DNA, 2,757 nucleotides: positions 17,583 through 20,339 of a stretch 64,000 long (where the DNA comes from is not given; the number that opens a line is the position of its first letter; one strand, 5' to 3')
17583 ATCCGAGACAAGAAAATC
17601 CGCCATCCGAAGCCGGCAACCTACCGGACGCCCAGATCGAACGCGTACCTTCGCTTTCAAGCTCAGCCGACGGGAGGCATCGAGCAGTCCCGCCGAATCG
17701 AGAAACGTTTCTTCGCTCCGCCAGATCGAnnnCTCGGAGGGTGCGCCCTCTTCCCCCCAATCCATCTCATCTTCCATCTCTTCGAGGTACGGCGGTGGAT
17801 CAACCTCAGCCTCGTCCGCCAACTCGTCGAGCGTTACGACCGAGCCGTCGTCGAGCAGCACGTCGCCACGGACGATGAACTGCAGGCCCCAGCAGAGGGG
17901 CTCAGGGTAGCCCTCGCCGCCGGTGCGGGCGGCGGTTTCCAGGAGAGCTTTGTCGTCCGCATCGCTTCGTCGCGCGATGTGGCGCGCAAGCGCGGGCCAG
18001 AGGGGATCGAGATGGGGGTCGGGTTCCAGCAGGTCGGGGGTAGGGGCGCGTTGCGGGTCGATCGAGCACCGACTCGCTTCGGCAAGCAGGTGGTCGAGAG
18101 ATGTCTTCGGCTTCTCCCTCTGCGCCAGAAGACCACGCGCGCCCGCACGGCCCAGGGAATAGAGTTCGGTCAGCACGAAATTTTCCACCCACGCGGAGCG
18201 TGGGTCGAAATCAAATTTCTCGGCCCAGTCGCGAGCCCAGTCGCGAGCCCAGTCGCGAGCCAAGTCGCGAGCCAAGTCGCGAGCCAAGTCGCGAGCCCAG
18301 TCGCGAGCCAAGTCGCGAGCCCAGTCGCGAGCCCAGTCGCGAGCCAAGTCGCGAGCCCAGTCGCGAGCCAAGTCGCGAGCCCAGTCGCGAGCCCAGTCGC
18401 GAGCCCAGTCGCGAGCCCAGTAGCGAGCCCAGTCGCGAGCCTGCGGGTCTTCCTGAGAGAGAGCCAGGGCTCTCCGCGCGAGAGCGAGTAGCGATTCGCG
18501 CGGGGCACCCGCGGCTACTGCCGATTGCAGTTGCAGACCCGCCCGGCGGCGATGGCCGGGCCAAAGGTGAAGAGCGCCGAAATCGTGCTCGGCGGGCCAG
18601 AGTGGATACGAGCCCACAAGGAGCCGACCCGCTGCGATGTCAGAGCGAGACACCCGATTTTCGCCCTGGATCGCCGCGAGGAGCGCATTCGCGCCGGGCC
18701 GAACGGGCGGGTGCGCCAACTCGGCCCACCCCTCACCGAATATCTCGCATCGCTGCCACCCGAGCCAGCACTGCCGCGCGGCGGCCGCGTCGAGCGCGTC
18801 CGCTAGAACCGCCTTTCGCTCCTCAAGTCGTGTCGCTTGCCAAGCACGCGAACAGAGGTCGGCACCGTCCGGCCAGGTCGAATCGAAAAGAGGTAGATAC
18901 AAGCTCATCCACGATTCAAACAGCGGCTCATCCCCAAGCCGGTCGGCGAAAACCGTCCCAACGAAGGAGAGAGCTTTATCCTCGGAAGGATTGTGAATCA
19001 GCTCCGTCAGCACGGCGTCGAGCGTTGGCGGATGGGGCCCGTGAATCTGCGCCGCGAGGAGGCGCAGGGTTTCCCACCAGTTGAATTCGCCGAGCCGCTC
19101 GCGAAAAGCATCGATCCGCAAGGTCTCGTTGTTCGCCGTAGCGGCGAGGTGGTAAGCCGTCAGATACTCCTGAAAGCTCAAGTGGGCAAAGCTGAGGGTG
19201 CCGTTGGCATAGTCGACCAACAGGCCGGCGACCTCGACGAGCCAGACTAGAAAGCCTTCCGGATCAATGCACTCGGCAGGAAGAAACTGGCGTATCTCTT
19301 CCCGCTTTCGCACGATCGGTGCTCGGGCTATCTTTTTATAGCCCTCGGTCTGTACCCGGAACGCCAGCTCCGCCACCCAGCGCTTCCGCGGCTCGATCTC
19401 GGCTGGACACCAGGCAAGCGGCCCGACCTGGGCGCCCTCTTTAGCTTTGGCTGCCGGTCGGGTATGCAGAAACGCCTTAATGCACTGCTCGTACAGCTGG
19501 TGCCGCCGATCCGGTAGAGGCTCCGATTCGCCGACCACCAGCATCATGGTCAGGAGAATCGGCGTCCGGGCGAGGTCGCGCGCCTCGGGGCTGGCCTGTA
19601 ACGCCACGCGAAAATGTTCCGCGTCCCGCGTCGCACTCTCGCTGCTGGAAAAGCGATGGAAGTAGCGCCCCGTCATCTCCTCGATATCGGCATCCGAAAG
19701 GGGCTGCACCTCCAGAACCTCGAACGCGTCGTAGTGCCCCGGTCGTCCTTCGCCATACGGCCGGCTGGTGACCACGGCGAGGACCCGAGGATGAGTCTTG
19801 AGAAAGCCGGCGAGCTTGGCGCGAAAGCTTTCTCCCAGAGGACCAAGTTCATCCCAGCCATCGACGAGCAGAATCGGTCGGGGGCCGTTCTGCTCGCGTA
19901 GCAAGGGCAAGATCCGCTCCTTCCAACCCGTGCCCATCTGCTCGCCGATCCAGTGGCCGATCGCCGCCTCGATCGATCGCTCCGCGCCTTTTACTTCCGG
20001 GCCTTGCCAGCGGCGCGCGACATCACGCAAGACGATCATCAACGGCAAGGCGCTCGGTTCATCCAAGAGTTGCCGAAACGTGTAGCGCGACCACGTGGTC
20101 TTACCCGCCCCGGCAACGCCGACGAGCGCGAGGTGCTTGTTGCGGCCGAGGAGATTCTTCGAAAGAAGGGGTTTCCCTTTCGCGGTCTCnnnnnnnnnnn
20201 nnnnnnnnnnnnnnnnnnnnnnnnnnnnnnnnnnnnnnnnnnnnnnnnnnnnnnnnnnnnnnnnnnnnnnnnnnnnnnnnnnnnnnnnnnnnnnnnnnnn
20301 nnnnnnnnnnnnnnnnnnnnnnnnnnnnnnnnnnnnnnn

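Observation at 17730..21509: Metallophosphoesterase-NACHT-tetrapeptide-repeat fusion: candidate new NLR-like (Avs/bNACHT-type) defence gene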

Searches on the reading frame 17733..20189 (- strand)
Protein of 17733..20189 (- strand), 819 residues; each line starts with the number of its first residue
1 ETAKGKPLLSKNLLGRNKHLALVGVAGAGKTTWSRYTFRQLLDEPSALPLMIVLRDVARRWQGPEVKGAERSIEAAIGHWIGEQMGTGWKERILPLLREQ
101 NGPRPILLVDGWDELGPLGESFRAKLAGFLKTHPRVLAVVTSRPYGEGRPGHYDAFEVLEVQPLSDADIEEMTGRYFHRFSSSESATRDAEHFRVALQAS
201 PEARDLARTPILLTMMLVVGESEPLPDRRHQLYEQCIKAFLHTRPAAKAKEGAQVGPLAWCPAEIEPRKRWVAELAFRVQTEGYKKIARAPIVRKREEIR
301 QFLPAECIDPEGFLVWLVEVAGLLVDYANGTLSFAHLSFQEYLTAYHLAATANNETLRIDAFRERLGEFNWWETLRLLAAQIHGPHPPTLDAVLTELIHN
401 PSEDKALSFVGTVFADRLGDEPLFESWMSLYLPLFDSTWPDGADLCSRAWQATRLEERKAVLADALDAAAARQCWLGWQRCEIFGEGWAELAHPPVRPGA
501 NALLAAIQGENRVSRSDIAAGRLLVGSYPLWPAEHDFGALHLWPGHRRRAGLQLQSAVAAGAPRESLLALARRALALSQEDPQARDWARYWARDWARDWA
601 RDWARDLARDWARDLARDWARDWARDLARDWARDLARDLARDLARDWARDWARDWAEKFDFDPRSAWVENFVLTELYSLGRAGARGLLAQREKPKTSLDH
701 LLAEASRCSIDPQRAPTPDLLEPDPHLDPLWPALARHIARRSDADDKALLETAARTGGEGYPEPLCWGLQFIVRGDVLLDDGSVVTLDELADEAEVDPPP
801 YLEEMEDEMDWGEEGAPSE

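Call 36: predict_structure(alignment_id=A2)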
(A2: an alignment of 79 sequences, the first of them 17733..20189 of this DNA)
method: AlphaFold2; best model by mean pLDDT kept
length: 819 residues; sequences in the alignment: 79
mean_pLDDT: 87.4   pTM: 0.84
mean pLDDT of the five models: 87.4, 86.9, 85.8, 84.3, 84.1
residues with pLDDT >= 90: 504; 70-90: 223; 50-70: 59; < 50: 33
segments of 3 or more residues with pLDDT < 50: 1-4, 602-623, 638-640
pLDDT, mean of each block of 10 residues (from residue 1): 66 93 86 91 95 87 88 91 86 90 95 75 91 95 60 77 91 92 85 88 86 89 84 92 87 79 94 98 90 93 97 94 83 92 97 96 95 97 95 96 90 96 98 94 94 92 98 95 95 95 90 92 91 92 93 96 96 82 73 61 46 40 54 54 71 87 91 86 88 90 94 87 93 96 97 97 97 97 97 96 81 51
secondary structure, 60 per line:
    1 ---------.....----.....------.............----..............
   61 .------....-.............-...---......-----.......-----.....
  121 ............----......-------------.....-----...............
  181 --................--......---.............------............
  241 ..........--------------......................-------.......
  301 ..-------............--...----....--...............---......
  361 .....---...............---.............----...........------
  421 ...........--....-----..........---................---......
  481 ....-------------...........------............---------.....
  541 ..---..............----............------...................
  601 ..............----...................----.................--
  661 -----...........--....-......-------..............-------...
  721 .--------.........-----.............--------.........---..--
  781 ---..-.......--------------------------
elements in order (helices of 4 or more, strands of 3 or more residues): H10-14 E19-23 H30-42 E47-53 H54-61 H68-71 H73-85 H93-98 E104-110 H116-132 E137-142 E156-160 H166-180 H183-198 H201-206 H210-222 H229-250 H265-286 H296-302 H310-321 E324-326 E331-334 H337-351 H355-365 H369-383 H387-399 H404-414 H421-431 H434-437 H443-452 H456-471 H475-484 H498-508 H515-526 H536-542 H546-559 H564-575 H582-614 H619-637 H642-658 H666-676 H679-682 H684-689 H697-710 H718-721 H730-738 H744-756 H765-773 H787-793

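Call 40: fold_search(model_id=the predicted structure, library=pdb)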
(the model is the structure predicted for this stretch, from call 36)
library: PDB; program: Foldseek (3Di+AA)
matches with E <= 10: 1164; with E <= 0.001: 36
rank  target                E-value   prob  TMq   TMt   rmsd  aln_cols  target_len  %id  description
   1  9lq4_A                1.1e-09  1.00  0.27  0.26  12.4       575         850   16  Structure of the human monomeric NLRP7-TCL1A complex (released 2025-12-10)
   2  9lq2_A                3.8e-09  1.00  0.27  0.24  12.4       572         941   16  Structure of human dimeric NLRP7-TCL1A complex (released 2025-12-10)
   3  9lq2_B                4.3e-09  1.00  0.29  0.33   9.8       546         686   17  Structure of human dimeric NLRP7-TCL1A complex (released 2025-12-10)
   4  5irm_C                9.7e-08  1.00  0.28  0.29  11.9       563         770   16  Crystal structure of rabbit NOD2 in an ADP-bound state (Crystal form2) (released 2016-06-29)
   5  9xrl_AK               1.4e-07  1.00  0.25  0.23  12.6       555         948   15  Structure of mouse cytoplasmic lattice (CPL) repeating unit (released 2026-03-18)
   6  7wbt_A                1.5e-07  1.00  0.26  0.24  12.4       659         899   12  Crystal structure of bovine NLRP9 (released 2022-04-06)
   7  12dl_DA               1.8e-07  1.00  0.27  0.24  11.1       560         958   14  Native structure of the cytoplasmic lattice (CPL) asymmetric unit from mouse MII eggs (released 2026-04-08)
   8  12dl_MA               2.5e-07  1.00  0.30  0.27  10.0       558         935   13  Native structure of the cytoplasmic lattice (CPL) asymmetric unit from mouse MII eggs (released 2026-04-08)
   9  5irm_A                5.1e-07  1.00  0.28  0.30  11.7       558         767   16  Crystal structure of rabbit NOD2 in an ADP-bound state (Crystal form2) (released 2016-06-29)
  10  8fw2_A                5.3e-07  1.00  0.30  0.28  10.6       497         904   15  Cryo-EM structure of full-length human NLRC4 inflammasome with C11 symmetry (released 2024-01-03)
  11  5irn                  6.3e-07  1.00  0.29  0.31  11.7       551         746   16  Crystal structure of rabbit NOD2 in an ADP-bound state (Crystal form1) (released 2016-06-29)
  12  9hg4                  1.1e-06  1.00  0.26  0.41  10.7       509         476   15  NACHT domain of NLRP3 in complex with DFV890 (released 2025-03-19)
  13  8h93_A                1.8e-06  1.00  0.25  0.22  11.2       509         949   12  Structure of dimeric mouse SCMC core complex (released 2024-01-10)
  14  9sfp_J                2.1e-06  1.00  0.23  0.21  12.8       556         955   14  Native cytoplasmic lattices from mouse oocytes (released 2026-03-18)
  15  9zjr                  4.6e-06  1.00  0.19  0.15  21.4       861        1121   12  Human sterile alpha motif domain-containing protein 9 (SAMD9), monomer (released 2026-02-25)
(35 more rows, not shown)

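Call 58: find_homologous_proteins(query=window:17733-20189:-, max_evalue=1e-10)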
Query window:17733-20189:- (819 aa): 229 proteins with E <= 1e-10 among 8000 candidates; the best 120 are listed.
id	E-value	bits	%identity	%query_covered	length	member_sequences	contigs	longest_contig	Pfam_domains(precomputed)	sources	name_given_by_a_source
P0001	0.0e+0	1176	64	99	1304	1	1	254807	PF00149.34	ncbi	-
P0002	5.3e-286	970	55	99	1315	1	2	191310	PF00149.34,PF05729.19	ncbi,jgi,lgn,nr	ncbi:MAG TPA: metallophosphoesterase [Thermoanaerobaculia bacterium]|jgi:3',5'-cyclic AMP phosphodie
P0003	2.3e-277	941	55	99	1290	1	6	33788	PF00149.34,PF05729.19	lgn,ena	-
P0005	1.5e-268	912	54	99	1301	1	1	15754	PF00149.34,PF05729.19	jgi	jgi:predicted phosphodiesterase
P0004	4.0e-266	904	55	99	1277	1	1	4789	PF00149.34,PF05729.19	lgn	-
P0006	5.6e-239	814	50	99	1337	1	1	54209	PF00149.34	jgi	jgi:3',5'-cyclic AMP phosphodiesterase CpdA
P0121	1.8e-237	809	50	99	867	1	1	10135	PF05729.19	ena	-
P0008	9.3e-230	784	47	99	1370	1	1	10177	PF00149.34,PF05729.19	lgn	-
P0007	5.2e-221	755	48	99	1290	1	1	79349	PF00149.34,PF05729.19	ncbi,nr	ncbi:MAG TPA: metallophosphoesterase [Thermoanaerobaculia bacterium]|nr:metallophosphoesterase [Ther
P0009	3.3e-208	712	44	99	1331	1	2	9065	PF00149.34,PF05729.19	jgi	jgi:3',5'-cyclic AMP phosphodiesterase CpdA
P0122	6.1e-205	702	49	99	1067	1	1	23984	PF05729.19,PF13676.12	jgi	jgi:hypothetical protein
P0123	2.4e-203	696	47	99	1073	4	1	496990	PF01582.26,PF05729.19,PF13676.12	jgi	-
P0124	4.4e-198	679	48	99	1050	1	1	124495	PF01582.26,PF05729.19,PF13676.12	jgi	-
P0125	5.7e-198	678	46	100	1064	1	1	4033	PF01582.26,PF05729.19,PF13676.12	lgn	-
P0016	4.5e-197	676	44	100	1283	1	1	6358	PF12850.13,PF00149.34,PF05729.19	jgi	jgi:predicted phosphodiesterase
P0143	6.6e-170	586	44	98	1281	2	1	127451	PF00149.34,PF05729.19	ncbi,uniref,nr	ncbi:NACHT domain-containing protein [Polyangium fumosum]|uniref:NACHT domain-containing protein n=1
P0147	4.4e-166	573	42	97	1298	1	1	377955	PF00149.34,PF05729.19,PF01637.25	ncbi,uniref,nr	ncbi:metallophosphoesterase [Hyalangium rubrum]|uniref:Metallophosphoesterase n=1 Tax=Hyalangium rub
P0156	5.5e-158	546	39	98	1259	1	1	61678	PF05729.19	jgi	jgi:hypothetical protein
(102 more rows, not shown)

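Call 60: find_encoding_contigs(protein=P0143, flank=10000, max_places=1)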
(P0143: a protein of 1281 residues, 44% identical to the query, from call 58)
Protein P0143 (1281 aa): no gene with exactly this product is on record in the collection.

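Call 61: find_encoding_contigs(protein=P0147, flank=10000, max_places=1)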
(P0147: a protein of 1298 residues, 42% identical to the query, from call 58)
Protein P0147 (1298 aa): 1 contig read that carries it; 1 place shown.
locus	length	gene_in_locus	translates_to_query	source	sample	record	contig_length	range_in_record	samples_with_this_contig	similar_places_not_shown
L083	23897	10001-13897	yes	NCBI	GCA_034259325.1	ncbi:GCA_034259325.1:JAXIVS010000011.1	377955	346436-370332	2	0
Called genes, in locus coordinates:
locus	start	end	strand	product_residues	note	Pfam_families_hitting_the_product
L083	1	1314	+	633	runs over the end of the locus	PF11028:TMEM260_N, PF13231:PMT_2 (weak)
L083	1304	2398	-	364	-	PF01757:Acyl_transf_3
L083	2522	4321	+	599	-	PF19543:GH123_N (weak)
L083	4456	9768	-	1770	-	PF00069:Pkinase, PF06293:Kdo (faint), PF07714:PK_Tyr_Ser-Thr, PF13191:AAA_16, PF01590:GAF, PF13185:GAF_2, PF13492:GAF_3, PF02518:HATPase_c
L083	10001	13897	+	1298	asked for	PF00149:Metallophos, PF01637:ATPase_2 (faint), PF05729:NACHT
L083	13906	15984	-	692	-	PF13428:TPR_14 (faint), PF14559:TPR_19 (faint)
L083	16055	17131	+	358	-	PF00437:T2SSE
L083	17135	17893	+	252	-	PF07238:PilZ (weak)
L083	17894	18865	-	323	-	-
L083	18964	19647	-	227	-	-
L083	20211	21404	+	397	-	-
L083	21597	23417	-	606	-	PF07693:KAP_NTPase, PF13191:AAA_16 (faint), PF13401:AAA_22 (weak)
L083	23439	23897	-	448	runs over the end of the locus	PF00069:Pkinase, PF07714:PK_Tyr_Ser-Thr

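Call 63: find_encoding_contigs(protein=P0123, flank=10000, max_places=1)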
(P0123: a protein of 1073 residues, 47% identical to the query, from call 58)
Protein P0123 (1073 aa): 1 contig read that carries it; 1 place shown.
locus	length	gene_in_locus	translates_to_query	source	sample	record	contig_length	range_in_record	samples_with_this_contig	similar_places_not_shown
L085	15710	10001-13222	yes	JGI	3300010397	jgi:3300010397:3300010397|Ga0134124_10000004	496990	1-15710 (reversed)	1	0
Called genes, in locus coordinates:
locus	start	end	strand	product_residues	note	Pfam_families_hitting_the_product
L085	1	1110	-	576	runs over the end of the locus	PF01425:Amidase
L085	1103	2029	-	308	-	PF05050:Methyltransf_21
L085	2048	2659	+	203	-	-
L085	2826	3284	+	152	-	-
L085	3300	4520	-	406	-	PF01266:DAO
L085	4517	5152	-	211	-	PF12766:Pyridox_oxase_2 (weak), PF01243:PNPOx_N, PF10590:PNP_phzG_C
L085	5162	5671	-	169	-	PF01161:PBP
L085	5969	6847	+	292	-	PF00154:RecA_N, PF27531:MT3502_N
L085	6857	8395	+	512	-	PF00817:IMS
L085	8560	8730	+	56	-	-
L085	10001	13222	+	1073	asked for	PF01582:TIR (weak), PF13676:TIR_2, PF05729:NACHT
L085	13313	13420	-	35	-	-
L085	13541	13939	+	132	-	-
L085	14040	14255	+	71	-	-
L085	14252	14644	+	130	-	PF13650:Asp_protease_2, PF13975:gag-asp_proteas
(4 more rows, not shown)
